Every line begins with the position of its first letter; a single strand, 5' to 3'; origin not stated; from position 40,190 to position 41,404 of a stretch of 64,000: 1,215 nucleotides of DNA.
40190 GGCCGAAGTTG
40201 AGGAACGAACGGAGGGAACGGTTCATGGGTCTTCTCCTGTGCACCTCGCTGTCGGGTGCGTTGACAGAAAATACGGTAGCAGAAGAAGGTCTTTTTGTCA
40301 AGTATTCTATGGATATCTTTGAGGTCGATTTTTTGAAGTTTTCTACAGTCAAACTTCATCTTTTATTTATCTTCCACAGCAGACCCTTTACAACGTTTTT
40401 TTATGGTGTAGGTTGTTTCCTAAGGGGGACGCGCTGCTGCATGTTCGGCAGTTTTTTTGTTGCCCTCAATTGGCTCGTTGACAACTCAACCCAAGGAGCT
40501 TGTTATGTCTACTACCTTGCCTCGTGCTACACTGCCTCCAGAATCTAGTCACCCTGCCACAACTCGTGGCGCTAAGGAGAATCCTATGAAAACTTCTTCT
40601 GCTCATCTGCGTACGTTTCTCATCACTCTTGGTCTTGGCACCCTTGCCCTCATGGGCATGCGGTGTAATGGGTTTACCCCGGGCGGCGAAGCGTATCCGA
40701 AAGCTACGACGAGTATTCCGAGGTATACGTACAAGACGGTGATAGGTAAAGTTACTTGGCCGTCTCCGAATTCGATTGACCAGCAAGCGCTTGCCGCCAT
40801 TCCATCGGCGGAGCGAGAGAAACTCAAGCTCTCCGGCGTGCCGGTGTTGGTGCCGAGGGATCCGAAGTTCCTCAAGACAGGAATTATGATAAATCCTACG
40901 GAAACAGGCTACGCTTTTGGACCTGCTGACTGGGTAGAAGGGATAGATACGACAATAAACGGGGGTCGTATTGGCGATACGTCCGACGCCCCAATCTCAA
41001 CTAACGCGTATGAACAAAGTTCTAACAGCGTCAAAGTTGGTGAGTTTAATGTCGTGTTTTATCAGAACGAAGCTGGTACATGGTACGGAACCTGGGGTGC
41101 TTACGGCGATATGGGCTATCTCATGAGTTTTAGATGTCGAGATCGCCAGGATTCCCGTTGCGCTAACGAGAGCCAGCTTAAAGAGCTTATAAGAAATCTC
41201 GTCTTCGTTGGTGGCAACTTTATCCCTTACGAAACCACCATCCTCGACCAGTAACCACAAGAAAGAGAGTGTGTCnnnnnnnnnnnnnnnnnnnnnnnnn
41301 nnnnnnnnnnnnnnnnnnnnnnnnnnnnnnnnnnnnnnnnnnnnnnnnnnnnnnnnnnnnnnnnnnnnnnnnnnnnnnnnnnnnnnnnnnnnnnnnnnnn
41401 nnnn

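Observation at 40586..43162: Secreted protein plus M23 peptidase carrying Cys-rich/MopE-like domains, a possible cell-wall-active effector pair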

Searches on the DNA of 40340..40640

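Call 83: search_rna_families(source=window, start=40340, end=40640, threshold=evalue, max_evalue=1)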
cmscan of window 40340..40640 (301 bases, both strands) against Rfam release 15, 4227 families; matches with E-value up to 1: 0.
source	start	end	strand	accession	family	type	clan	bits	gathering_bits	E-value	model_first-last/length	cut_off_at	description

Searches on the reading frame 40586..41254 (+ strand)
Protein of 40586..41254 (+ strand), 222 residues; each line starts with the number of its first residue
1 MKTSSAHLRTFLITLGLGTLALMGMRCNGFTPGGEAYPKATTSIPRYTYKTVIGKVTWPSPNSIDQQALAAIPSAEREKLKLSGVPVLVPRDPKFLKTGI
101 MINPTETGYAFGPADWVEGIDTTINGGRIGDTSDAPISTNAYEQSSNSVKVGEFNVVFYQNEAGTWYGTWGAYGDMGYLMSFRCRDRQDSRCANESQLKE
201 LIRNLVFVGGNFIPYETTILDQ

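Call 3: search_protein_families(library=pfam, proteins=[window:40586-41254:+], max_evalue=1)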
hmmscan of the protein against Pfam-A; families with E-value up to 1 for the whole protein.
window:40586-41254:+ (222 aa): 0 families

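Call 4: search_protein_families(library=ncbifam, proteins=[window:40586-41254:+], max_evalue=1)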
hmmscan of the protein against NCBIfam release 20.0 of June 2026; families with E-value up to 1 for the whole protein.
window:40586-41254:+ (222 aa): 0 families

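Call 7: list_cluster_members(proteins=[P0001, window:40586-41254:+, window:43278-44732:+, P0002])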
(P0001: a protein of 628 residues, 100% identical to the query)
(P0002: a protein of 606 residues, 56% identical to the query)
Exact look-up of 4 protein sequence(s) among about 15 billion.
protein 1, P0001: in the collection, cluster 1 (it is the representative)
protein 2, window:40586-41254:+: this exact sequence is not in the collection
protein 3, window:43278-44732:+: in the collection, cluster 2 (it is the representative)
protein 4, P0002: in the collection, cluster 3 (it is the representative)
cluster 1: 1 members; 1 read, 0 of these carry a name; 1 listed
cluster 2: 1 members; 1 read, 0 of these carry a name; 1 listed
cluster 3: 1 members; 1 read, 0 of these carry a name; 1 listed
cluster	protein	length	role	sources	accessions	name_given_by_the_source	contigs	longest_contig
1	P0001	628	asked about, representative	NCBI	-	-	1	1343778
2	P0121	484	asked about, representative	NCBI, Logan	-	-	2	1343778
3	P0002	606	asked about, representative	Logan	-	-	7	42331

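Call 15: find_homologous_proteins(query=window:40586-41254:+)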
Query window:40586-41254:+ (222 aa): 9 proteins with E <= 0.001 among 162 candidates.
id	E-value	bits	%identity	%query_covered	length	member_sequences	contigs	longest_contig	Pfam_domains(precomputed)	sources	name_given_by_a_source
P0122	4.9e-148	508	100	100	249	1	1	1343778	-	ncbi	-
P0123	3.0e-79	283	58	100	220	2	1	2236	-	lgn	-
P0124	1.8e-74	268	58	100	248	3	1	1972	-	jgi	jgi:hypothetical protein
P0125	1.8e-73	265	55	99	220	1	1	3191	-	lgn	-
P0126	4.6e-65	237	52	97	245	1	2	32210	-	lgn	-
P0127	1.5e-62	229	49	99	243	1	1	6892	-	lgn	-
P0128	3.1e-58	215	46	100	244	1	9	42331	-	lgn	-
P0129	1.4e-57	213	50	95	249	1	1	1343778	-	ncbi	-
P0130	3.0e-57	211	48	100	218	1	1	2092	-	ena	-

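Call 20: find_encoding_contigs(protein=P0126, flank=8000, max_places=3)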
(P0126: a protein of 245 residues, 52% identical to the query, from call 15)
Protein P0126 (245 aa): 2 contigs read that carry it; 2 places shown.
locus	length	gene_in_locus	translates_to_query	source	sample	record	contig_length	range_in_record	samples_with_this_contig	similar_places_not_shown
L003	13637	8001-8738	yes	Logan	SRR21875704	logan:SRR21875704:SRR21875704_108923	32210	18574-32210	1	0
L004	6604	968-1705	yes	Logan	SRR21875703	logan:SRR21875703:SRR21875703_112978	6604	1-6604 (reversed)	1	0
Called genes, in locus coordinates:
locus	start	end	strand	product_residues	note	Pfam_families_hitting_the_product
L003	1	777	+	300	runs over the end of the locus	PF17773:UPF0176_N, PF00581:Rhodanese, PF12368:Rhodanese_C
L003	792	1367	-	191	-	-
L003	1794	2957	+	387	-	PF14388:DUF4419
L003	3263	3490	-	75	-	-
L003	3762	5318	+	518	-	PF14388:DUF4419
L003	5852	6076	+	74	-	-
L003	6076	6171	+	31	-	-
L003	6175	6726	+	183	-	-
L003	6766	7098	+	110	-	PF00293:NUDIX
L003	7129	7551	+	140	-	PF08570:DUF1761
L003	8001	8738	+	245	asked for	-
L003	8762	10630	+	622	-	PF01551:Peptidase_M23 (faint)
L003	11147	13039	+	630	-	PF14362:DUF4407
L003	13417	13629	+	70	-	-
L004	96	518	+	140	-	PF08570:DUF1761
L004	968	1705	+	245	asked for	-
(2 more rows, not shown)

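Call 21: find_encoding_contigs(protein=P0127, flank=8000, max_places=3)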
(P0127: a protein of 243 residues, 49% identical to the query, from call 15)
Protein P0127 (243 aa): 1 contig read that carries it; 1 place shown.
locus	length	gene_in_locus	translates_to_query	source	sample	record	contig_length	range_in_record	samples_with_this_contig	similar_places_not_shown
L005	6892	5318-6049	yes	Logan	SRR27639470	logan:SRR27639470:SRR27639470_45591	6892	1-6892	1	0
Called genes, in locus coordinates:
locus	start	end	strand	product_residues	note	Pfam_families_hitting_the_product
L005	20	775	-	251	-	PF01261:AP_endonuc_2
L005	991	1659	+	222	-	PF00300:His_Phos_1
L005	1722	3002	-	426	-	PF05697:Trigger_N, PF00254:FKBP_C (weak), PF05698:Trigger_C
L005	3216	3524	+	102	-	-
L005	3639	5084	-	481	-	PF13440:Polysacc_synt_3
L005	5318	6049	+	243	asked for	-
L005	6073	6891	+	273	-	?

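Call 22: find_encoding_contigs(protein=P0129, flank=8000, max_places=3)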
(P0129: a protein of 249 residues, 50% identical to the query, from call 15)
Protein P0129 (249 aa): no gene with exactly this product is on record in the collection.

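Call 24: find_related_loci(query=A1, collection=genome_contigs, flank=10000)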
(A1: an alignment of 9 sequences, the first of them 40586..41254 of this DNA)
Query A1 (222 aa) in genome_contigs; peptide patterns used: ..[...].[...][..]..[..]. (x = any residue, [..] = any of these).
44 stretches matched a pattern, but none encodes a relative of the query by tblastn (E <= 1e-3).

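Call 44: predict_structure(alignment_id=A1)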
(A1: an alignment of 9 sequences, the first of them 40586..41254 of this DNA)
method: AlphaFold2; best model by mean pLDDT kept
length: 222 residues; sequences in the alignment: 9
mean_pLDDT: 68.9   pTM: 0.62
mean pLDDT of the five models: 68.9, 66.6, 63.4, 61.8, 59.2
residues with pLDDT >= 90: 48; 70-90: 75; 50-70: 37; < 50: 62
segments of 3 or more residues with pLDDT < 50: 1-4, 18-54, 131-140, 213-222
pLDDT, mean of each block of 10 residues (from residue 1): 48 50 40 37 34 56 88 93 86 95 87 93 80 46 65 75 79 68 88 85 86 44 36
secondary structure, 60 per line:
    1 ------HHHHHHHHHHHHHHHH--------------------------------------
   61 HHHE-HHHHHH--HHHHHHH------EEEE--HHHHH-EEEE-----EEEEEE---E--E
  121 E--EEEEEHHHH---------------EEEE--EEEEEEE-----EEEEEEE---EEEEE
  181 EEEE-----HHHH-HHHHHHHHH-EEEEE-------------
elements in order: H7-22 H66-71 H74-80 E87-90 H93-97 E99-102 E108-113 E124-128 H129-132 E148-151 E154-160 E166-172 E176-184 H190-193 H195-203 E205-209

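Call 52: fold_search(model_id=the predicted structure, library=pdb)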
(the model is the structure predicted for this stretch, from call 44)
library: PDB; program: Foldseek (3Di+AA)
matches with E <= 10: 1372; with E <= 0.001: 2
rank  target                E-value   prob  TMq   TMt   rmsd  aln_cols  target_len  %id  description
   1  3wa5_B                3.3e-04  1.00  0.30  0.46   5.8       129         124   11  Crystal Structure of type VI peptidoglycan muramidase effector Tse3 in complex with its cognate immunity protein Tsi3 (released 2013-10-02)
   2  4n80_B                7.9e-04  1.00  0.28  0.44   5.9       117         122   12  Crystal structure of Tse3-Tsi3 complex (released 2014-04-23)
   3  4luq_D                2.6e-03  0.99  0.29  0.44   5.6       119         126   12  Crystal structure of virulence effector Tse3 in complex with neutralizer Tsi3 (released 2013-09-18)
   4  4luq_C                3.2e-03  0.99  0.28  0.44   6.0       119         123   12  Crystal structure of virulence effector Tse3 in complex with neutralizer Tsi3 (released 2013-09-18)
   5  4n7s_B                4.3e-03  0.92  0.26  0.41   8.3       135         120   10  Crystal structure of Tse3-Tsi3 complex with Zinc ion (released 2014-04-23)
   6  3lyd_B                6.2e-03  0.92  0.28  0.34   7.5       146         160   11  Crystal structure of Putative uncharacterized protein from Jonesia denitrificans (released 2010-03-09)
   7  5xmg                  9.3e-03  0.82  0.25  0.17  12.6       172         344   12  Crystal structure of PA3488 from Pseudomonas aeruginosa (released 2018-05-16)
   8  3lyd_A                3.0e-02  0.66  0.27  0.33   7.5       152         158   10  Crystal structure of Putative uncharacterized protein from Jonesia denitrificans (released 2010-03-09)
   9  9grx_0                3.8e-02  0.66  0.27  0.34   9.6       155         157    8  NDH-PSI-LHCI supercomplex from S. oleracea (released 2025-02-12)
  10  1lf7                  4.8e-02  0.12  0.14  0.18  16.0       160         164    9  Crystal Structure of Human Complement Protein C8gamma at 1.2 A Resolution (released 2002-06-12)
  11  7b28_F                6.5e-02  0.18  0.14  0.18  14.6       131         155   15  Complement inhibitor CirpA3 from Rhipicephalus pulchellus (released 2021-12-08)
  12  3sao_A                6.5e-02  0.11  0.13  0.16  15.3       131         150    8  The Siderocalin Ex-FABP functions through dual ligand specificities (released 2011-12-28)
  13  2qos_C                7.3e-02  0.18  0.15  0.18  14.9       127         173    7  Crystal structure of complement protein C8 in complex with a peptide containing the C8 binding site on C8 (released 2007-10-16)
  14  2ova                  7.3e-02  0.10  0.15  0.18  16.8       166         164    8  X-ray structure of Human Complement Protein C8gamma Y83W Mutant (released 2007-05-22)
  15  1iw2                  7.3e-02  0.09  0.13  0.17  16.4       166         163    8  X-ray structure of Human Complement Protein C8gamma at pH=7.O (released 2002-06-12)
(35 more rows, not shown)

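Call 72: search_solved_structures(query=A1, max_evalue=1)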
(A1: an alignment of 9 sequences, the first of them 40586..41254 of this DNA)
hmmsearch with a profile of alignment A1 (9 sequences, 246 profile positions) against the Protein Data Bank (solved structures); distinct sequences matched with E-value up to 1: 0.

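Call 76: find_encoding_contigs(protein=P0123, flank=3000, max_places=2)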
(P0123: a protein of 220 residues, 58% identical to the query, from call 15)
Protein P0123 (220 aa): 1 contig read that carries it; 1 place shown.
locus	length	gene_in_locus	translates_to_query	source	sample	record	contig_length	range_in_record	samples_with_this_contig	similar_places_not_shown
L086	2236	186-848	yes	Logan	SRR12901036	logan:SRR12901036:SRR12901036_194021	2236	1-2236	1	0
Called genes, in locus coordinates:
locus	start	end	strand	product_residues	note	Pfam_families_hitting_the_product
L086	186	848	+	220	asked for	-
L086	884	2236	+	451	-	?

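Call 77: find_encoding_contigs(protein=P0125, flank=3000, max_places=2)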
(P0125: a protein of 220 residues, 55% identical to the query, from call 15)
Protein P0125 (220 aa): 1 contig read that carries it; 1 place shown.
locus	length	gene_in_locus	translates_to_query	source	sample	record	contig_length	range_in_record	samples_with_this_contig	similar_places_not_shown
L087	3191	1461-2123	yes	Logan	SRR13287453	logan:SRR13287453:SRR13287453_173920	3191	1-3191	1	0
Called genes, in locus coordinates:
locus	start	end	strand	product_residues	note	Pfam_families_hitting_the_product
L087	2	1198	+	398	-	?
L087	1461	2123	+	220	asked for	-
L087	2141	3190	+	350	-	?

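Call 78: find_encoding_contigs(protein=P0130, flank=3000, max_places=2)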
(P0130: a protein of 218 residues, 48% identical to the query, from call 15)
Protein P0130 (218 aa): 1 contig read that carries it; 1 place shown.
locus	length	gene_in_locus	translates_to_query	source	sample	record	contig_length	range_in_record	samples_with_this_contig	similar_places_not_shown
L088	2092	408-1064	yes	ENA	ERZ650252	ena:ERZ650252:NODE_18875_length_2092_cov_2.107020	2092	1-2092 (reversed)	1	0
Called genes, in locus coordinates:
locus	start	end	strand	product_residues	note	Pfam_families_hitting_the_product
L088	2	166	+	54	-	?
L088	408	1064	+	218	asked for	-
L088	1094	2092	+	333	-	?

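Call 84: find_related_loci(query=A1, collection=metagenome_contigs, flank=5000)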
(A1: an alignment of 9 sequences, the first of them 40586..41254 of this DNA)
Query A1 (222 aa) in metagenome_contigs; peptide patterns used: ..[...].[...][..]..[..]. (x = any residue, [..] = any of these).
60 stretches matched a pattern; 1 encode a relative of the query (tblastn E <= 1e-3); 1 distinct loci.
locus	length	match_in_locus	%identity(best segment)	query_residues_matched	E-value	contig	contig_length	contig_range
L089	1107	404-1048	61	7-222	3e-95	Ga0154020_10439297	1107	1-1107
